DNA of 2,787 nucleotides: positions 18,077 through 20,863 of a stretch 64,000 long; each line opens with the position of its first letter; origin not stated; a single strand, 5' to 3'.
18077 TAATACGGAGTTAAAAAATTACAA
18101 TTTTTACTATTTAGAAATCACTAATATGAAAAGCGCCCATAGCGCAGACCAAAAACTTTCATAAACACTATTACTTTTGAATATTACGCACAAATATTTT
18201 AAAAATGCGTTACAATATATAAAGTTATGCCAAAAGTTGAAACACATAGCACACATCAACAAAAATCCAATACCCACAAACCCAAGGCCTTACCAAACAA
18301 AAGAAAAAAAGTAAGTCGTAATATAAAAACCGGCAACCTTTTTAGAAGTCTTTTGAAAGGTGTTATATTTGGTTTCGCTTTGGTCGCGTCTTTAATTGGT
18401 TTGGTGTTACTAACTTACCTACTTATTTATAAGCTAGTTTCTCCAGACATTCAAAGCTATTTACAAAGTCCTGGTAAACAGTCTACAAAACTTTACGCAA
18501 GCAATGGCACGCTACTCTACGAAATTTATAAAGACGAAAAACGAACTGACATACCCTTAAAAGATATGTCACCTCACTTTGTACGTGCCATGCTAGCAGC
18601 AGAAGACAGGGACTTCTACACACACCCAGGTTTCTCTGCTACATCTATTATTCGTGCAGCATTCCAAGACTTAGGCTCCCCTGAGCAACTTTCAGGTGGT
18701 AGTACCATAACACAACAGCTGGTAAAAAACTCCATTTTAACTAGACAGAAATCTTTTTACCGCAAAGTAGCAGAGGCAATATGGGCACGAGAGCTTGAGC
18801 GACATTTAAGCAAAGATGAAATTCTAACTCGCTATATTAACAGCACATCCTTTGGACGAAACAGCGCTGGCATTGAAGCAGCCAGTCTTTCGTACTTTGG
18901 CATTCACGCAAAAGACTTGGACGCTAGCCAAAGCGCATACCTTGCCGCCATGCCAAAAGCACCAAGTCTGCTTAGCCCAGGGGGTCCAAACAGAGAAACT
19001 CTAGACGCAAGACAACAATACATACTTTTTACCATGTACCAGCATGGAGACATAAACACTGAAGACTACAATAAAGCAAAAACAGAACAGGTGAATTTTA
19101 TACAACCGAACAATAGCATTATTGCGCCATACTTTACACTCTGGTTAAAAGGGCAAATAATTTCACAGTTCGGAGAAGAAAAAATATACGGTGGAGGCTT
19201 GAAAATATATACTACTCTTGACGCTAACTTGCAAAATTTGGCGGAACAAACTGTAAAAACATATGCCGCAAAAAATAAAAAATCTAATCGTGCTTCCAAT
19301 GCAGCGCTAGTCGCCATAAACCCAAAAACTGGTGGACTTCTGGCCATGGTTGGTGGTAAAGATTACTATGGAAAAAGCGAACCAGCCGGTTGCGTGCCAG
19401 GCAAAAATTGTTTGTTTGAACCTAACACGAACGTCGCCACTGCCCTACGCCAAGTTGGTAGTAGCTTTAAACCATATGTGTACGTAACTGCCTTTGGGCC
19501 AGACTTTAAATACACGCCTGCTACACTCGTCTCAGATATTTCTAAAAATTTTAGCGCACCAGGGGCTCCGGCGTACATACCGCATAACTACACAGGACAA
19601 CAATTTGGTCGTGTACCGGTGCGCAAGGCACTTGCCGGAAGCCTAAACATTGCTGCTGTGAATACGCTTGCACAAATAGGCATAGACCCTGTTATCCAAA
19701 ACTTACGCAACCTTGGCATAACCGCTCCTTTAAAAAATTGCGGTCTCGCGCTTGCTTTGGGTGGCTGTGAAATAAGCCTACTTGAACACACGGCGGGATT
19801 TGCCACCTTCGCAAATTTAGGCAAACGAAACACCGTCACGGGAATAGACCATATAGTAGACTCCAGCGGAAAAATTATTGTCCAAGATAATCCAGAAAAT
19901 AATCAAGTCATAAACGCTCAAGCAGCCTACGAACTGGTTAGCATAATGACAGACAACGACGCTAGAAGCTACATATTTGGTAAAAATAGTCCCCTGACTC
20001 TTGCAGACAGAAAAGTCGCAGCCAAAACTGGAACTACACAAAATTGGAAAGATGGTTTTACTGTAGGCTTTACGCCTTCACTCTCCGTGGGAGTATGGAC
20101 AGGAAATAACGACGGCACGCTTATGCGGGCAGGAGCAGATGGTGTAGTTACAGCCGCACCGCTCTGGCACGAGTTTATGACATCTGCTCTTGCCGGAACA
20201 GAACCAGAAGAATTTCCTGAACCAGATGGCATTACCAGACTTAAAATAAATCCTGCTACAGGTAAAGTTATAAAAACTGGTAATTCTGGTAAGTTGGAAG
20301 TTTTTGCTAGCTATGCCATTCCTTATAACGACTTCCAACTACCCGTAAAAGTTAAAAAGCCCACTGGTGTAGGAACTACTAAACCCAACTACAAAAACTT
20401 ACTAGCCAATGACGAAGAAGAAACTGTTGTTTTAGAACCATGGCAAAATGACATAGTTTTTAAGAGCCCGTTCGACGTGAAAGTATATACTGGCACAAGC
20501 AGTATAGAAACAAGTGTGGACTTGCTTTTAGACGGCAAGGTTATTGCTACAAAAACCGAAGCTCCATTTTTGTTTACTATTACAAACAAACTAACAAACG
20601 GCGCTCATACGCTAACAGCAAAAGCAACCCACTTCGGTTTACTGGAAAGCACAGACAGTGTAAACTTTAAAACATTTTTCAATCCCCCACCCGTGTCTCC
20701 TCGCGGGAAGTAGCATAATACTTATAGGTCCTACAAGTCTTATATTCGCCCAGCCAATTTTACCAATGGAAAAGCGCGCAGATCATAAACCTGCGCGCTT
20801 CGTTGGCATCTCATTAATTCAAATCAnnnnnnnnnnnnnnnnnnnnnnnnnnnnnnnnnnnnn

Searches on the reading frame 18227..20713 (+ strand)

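Call 75: search_protein_families(library=ncbifam, proteins=[window:18227-20713:+], max_evalue=1e-20)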
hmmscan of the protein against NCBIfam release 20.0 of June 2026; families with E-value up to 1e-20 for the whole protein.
window:18227-20713:+ (828 aa): 13 families
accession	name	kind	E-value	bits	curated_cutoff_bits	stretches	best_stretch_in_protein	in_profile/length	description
TIGR02074.1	PBP_1a_fam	subfamily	2e-146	488.9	508.75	1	105-655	1-533/535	PBP1A family penicillin-binding protein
TIGR02073.1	PBP_1c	equivalog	3.8e-112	376.2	494.2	1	84-680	9-566/728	penicillin-binding protein 1C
NF051885.1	tranpepglycosPbpC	equivalog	1e-105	354.8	900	1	108-668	77-607/632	multimodular transpeptidase-transglycosylase PbpC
TIGR02071.1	PBP_1b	equivalog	3.8e-91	306.4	717.75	1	102-685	143-711/729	penicillin-binding protein 1B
NF008643.0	PRK11636.1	equivalog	1.5e-74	251.7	1263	1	75-345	36-305/850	peptidoglycan glycosyltransferase/peptidoglycan DD-transpeptidase MrcA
NF007061.0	PRK09506.1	equivalog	1.2e-72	245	1120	1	103-692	208-781/825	bifunctional glycosyl transferase/transpeptidase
NF011423.0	PRK14850.1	equivalog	1.1e-71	242.2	1275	1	102-683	153-719/764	penicillin-binding protein 1b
NF038276.1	strep_PBP2A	exception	9.6e-70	235.7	1100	1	12-629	9-610/716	penicillin-binding protein PBP2A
NF008414.0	PRK11240.1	equivalog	4.9e-65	220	1121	1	91-686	47-601/774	peptidoglycan glycosyltransferase PbpC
NF038274.1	strep_PBP1B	exception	3.4e-63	214.1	1225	1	87-295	63-286/745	penicillin-binding protein PBP1B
NF038272.1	strep_PBP1A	exception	2.5e-59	201.2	1075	1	46-671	14-647/658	penicillin-binding protein PBP1A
TIGR02070.1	mono_pep_trsgly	equivalog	7.6e-34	117.2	182.65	1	58-270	15-218/224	monofunctional biosynthetic peptidoglycan transglycosylase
NF010008.0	PRK13481.1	equivalog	2.7e-29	102.3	270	1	104-286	78-265/269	glycosyltransferase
